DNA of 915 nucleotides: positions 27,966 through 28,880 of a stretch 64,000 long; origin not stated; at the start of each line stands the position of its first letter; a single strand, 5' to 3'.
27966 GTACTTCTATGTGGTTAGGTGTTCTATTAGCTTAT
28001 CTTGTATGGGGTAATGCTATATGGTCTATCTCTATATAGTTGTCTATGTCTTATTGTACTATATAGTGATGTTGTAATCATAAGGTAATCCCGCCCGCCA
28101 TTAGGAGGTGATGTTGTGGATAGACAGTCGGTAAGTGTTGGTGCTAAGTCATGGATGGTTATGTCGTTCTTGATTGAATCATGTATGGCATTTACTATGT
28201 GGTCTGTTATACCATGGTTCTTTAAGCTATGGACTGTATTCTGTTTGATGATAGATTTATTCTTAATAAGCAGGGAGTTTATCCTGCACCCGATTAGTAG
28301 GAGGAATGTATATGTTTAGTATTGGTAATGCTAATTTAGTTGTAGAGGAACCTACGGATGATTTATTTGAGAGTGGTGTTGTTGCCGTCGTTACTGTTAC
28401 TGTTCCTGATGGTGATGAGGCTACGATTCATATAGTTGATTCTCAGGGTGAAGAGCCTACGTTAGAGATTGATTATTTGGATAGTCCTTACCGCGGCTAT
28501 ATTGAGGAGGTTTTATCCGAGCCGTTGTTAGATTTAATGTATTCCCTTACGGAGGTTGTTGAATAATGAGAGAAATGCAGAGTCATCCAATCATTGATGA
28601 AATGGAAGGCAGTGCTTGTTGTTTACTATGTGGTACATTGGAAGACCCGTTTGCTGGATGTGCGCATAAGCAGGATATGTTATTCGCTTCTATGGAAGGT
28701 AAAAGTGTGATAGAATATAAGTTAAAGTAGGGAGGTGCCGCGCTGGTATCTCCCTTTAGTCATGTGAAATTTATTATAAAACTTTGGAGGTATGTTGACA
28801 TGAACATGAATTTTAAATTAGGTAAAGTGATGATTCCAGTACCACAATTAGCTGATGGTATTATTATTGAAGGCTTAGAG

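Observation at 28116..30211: Duplicated two-gene cassette: small membrane protein plus basic-N-terminus protein, present at 28.1-30.2 kb and 43.3-44.0 kb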

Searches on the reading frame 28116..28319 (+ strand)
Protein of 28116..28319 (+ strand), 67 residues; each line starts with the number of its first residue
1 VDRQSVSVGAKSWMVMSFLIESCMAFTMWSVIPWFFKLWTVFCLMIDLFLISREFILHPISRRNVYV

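Call 10: search_protein_families(library=phrogs, proteins=[window:28116-28319:+], max_evalue=0.01)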
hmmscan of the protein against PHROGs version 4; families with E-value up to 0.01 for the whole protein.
window:28116-28319:+ (67 aa): 0 families

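Call 11: search_protein_families(library=pfam, proteins=[window:28116-28319:+], max_evalue=0.1)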
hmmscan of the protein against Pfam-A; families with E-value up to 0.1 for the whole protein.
window:28116-28319:+ (67 aa): 1 family
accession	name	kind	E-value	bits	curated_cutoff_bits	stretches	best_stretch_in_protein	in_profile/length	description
PF06942.17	GlpM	-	0.051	14.5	25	1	22-49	53-80/107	GlpM protein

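Call 72: find_homologous_proteins(query=A3, max_evalue=0.01)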
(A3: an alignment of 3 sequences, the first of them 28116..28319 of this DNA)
Query A3 (3 sequences) (67 aa, profile of the alignment): 5 proteins with E <= 0.01 among 9 candidates.
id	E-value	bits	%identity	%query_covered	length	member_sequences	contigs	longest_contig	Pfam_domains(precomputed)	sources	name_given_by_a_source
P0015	5.8e-39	149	56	91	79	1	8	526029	-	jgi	jgi:hypothetical protein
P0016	1.2e-38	148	47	93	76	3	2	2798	-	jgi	jgi:hypothetical protein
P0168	8.7e-30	120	53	93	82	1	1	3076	-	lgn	-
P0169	3.3e-28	115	49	94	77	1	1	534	-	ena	-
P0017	1.1e-26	110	48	78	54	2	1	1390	-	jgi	jgi:hypothetical protein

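Call 73: find_encoding_contigs(protein=P0168, flank=10000, max_places=3)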
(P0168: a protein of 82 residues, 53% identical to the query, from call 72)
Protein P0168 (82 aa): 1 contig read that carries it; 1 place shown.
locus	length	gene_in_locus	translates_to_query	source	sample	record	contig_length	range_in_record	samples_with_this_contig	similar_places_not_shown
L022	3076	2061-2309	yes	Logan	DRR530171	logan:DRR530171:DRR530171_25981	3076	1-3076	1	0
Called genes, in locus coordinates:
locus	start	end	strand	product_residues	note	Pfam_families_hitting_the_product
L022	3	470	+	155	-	?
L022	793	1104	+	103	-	-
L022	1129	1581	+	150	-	-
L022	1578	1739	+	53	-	-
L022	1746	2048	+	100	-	-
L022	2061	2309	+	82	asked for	-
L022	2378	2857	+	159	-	-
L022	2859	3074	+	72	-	?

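Call 74: find_encoding_contigs(protein=P0169, flank=10000, max_places=3)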
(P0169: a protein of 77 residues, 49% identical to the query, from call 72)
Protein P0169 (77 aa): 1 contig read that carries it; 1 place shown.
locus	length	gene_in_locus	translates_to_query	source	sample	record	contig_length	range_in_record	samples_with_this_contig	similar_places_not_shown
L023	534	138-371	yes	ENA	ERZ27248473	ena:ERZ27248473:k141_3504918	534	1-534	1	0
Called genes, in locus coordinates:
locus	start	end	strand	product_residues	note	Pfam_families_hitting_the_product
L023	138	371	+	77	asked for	-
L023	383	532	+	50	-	?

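Call 109: search_protein_families(library=padloc, proteins=[window:28116-28319:+], max_evalue=0.01)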
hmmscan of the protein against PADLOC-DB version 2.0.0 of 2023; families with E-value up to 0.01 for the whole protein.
window:28116-28319:+ (67 aa): 0 families

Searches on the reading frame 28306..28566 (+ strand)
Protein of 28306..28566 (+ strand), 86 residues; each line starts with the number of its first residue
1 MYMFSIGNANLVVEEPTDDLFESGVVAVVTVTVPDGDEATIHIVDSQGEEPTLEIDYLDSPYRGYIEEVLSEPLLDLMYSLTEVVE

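Call 10: search_protein_families(library=phrogs, proteins=[window:28306-28566:+], max_evalue=0.01)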
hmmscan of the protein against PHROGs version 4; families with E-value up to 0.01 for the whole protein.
window:28306-28566:+ (86 aa): 0 families

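Call 11: search_protein_families(library=pfam, proteins=[window:28306-28566:+], max_evalue=0.1)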
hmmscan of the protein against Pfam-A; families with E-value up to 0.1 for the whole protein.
window:28306-28566:+ (86 aa): 0 families

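Call 82: predict_structure(protein=window:28312-28566:+)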
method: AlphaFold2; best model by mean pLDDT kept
length: 84 residues; sequences in the alignment: 1
mean_pLDDT: 74.6   pTM: 0.61
mean pLDDT of the five models: 74.6, 74.4, 73.1, 72.1, 71.3
residues with pLDDT >= 90: 0; 70-90: 63; 50-70: 20; < 50: 1
segments of 3 or more residues with pLDDT < 50: none
pLDDT, mean of each block of 10 residues (from residue 1): 74 85 82 75 68 69 77 74 54
secondary structure, 60 per line:
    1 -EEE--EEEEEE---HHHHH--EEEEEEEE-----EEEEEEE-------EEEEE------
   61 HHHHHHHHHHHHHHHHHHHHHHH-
elements in order: E2-4 E7-12 H16-20 E23-30 E36-42 E50-54 H61-83

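Call 109: search_protein_families(library=padloc, proteins=[window:28312-28566:+], max_evalue=0.01)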
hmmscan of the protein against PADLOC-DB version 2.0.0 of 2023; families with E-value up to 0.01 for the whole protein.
window:28312-28566:+ (84 aa): 0 families

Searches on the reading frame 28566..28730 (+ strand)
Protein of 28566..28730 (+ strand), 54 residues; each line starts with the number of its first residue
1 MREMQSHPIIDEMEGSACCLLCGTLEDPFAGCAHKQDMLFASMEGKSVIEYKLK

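Call 10: search_protein_families(library=phrogs, proteins=[window:28566-28730:+], max_evalue=0.01)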
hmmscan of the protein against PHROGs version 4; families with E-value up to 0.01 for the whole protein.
window:28566-28730:+ (54 aa): 0 families

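Call 11: search_protein_families(library=pfam, proteins=[window:28566-28730:+], max_evalue=0.1)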
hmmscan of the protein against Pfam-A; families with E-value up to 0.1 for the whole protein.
window:28566-28730:+ (54 aa): 0 families

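Call 109: search_protein_families(library=padloc, proteins=[window:28566-28730:+], max_evalue=0.01)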
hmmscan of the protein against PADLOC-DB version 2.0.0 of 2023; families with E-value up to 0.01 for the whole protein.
window:28566-28730:+ (54 aa): 0 families
